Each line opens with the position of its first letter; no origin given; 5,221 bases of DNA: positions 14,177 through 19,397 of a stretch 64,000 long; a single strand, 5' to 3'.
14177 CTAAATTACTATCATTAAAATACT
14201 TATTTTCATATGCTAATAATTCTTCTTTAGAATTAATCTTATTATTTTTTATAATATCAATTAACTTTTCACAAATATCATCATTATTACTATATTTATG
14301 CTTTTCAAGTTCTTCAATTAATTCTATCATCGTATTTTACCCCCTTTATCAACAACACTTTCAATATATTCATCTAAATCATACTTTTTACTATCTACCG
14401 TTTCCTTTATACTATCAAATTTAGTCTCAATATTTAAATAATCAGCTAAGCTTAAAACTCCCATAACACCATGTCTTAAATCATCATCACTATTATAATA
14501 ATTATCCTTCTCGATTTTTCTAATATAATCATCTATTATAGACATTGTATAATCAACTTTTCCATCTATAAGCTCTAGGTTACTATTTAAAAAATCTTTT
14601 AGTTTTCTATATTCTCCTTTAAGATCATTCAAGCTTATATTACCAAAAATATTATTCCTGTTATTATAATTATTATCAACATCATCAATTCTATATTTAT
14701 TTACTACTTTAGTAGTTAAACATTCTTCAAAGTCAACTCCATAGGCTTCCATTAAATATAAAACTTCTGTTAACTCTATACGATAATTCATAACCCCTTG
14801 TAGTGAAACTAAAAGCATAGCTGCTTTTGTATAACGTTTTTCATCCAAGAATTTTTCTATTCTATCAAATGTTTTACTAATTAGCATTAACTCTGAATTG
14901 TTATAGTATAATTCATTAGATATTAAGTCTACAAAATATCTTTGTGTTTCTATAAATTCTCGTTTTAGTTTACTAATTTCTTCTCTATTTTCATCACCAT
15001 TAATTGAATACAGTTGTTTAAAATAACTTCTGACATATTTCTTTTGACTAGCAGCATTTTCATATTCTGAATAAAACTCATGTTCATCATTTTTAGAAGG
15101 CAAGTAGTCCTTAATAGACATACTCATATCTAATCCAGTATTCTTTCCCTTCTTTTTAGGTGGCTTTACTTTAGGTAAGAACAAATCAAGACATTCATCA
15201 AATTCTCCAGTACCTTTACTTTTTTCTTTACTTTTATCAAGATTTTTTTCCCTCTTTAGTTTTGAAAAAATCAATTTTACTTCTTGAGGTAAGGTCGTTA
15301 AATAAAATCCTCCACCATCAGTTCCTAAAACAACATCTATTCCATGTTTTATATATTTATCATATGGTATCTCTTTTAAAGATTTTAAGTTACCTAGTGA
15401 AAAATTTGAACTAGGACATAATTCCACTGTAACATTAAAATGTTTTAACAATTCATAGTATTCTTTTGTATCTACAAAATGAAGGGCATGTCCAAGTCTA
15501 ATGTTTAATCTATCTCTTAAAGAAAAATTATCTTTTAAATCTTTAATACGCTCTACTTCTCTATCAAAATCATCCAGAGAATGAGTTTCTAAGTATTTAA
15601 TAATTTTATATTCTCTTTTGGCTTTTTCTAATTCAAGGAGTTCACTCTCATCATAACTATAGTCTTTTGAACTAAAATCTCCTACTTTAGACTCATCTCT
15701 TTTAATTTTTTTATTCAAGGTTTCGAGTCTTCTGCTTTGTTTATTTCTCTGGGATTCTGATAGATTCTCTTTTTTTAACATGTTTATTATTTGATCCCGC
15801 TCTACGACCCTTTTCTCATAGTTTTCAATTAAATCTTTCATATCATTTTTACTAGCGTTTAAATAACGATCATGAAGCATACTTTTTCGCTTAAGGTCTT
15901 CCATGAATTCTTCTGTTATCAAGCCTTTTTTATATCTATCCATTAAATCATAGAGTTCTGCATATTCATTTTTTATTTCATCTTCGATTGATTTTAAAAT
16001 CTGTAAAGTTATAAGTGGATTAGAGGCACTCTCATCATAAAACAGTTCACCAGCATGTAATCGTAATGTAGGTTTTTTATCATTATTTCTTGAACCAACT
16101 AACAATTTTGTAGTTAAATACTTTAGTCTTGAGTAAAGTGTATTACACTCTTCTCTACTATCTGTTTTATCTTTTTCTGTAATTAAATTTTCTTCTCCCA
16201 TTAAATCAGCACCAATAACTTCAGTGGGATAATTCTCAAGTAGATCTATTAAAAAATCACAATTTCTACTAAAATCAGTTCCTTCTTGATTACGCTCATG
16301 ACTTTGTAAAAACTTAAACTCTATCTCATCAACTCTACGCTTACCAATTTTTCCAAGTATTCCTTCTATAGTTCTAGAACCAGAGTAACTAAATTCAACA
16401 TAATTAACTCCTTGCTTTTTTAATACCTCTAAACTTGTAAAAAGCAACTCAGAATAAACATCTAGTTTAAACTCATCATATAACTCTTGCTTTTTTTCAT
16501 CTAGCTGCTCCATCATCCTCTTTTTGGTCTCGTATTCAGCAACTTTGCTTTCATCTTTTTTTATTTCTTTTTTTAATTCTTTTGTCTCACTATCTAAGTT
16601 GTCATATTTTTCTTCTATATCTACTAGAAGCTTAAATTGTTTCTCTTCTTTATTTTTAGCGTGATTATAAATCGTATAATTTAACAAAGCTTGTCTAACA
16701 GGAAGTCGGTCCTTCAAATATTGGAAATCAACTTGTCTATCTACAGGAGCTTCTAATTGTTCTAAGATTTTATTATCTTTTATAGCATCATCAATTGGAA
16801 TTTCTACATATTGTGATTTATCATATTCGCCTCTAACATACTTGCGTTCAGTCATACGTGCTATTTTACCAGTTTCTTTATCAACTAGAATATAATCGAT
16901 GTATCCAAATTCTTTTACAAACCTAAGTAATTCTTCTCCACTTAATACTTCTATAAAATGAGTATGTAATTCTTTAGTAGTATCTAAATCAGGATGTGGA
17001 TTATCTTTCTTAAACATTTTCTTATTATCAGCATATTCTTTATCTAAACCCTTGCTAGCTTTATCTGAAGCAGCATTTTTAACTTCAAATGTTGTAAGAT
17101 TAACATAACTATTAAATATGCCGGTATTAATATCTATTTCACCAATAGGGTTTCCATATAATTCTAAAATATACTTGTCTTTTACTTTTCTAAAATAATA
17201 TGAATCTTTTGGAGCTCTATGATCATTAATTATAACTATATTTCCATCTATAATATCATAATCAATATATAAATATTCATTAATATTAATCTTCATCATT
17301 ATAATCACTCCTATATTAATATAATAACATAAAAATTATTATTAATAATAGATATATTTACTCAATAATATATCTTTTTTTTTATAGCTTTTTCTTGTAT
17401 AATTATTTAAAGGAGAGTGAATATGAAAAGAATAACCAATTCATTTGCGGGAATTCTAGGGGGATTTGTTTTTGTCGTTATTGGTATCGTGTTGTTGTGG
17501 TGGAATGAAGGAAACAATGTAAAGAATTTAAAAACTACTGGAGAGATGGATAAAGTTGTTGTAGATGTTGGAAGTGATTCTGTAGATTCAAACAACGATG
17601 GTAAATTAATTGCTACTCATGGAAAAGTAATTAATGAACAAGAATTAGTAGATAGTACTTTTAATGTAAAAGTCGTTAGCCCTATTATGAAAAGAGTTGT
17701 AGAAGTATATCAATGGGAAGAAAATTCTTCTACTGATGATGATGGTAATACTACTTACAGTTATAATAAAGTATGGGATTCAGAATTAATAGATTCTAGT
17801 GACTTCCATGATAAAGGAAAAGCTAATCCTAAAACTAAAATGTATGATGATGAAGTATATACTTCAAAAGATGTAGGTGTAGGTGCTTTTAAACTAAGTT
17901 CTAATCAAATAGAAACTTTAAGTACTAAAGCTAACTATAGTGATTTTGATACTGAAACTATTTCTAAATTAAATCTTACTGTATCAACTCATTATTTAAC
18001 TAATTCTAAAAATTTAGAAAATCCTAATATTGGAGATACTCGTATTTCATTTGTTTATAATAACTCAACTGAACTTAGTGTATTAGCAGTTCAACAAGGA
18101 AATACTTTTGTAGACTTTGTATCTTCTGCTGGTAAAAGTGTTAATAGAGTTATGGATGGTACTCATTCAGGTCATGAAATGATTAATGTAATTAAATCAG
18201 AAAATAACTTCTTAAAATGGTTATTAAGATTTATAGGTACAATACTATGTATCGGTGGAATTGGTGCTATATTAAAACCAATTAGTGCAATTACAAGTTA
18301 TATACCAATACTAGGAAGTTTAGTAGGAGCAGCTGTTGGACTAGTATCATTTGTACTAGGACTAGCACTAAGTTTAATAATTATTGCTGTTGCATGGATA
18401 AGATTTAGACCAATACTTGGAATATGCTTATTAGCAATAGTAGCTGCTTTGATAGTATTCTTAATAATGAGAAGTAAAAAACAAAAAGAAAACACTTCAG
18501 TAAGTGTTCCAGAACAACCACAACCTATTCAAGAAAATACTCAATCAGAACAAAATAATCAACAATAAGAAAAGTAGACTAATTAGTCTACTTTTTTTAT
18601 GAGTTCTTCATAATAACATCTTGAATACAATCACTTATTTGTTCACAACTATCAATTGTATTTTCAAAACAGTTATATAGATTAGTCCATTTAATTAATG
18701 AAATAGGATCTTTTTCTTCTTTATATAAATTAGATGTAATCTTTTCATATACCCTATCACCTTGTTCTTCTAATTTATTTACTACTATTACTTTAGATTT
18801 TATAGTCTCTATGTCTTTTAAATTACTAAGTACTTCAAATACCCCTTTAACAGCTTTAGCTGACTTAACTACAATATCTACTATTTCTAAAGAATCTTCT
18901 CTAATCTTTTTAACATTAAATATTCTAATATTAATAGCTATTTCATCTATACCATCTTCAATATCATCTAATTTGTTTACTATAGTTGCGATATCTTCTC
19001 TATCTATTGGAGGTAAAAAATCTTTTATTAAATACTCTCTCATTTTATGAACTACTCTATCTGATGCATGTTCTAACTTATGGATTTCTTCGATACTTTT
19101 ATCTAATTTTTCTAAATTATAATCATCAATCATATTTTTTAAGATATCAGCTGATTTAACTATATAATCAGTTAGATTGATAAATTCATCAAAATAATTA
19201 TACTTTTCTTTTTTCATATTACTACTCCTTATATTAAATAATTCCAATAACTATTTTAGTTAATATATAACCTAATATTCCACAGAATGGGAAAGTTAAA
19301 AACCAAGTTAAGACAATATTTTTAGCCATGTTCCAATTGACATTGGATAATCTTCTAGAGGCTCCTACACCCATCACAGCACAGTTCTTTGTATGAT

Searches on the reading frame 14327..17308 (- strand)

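Call 16: search_protein_families(library=pfam, proteins=[window:14327-17308:-], max_evalue=0.001)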
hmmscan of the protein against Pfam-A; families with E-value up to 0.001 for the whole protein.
window:14327-17308:- (993 aa): 1 family
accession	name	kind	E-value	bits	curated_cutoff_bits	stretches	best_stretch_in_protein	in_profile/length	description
PF00962.28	A_deaminase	-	4.2e-11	43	27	1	604-678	215-289/330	Adenosine deaminase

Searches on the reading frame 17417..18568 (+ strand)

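Call 16: search_protein_families(library=pfam, proteins=[window:17417-18568:+], max_evalue=0.001)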
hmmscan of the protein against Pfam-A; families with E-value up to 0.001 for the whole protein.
window:17417-18568:+ (383 aa): 1 family
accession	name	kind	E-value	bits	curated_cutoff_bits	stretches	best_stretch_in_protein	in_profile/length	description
PF07787.17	TMEM43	-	2.6e-61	207.6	23.3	1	97-332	1-250/250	Transmembrane protein 43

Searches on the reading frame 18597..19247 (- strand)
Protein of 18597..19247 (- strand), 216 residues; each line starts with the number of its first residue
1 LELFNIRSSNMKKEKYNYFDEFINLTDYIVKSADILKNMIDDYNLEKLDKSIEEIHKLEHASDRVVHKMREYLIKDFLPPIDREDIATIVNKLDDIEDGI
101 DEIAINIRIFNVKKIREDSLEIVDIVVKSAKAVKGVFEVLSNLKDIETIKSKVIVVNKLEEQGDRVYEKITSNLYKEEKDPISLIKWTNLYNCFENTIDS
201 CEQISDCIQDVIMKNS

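Call 16: search_protein_families(library=pfam, proteins=[window:18597-19247:-], max_evalue=0.001)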
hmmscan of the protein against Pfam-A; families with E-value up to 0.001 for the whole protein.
window:18597-19247:- (216 aa): 1 family
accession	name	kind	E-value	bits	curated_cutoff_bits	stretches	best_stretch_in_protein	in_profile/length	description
PF01865.21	PhoU_div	-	4.3e-21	75.7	24.4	1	18-212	13-212/214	Protein of unknown function DUF47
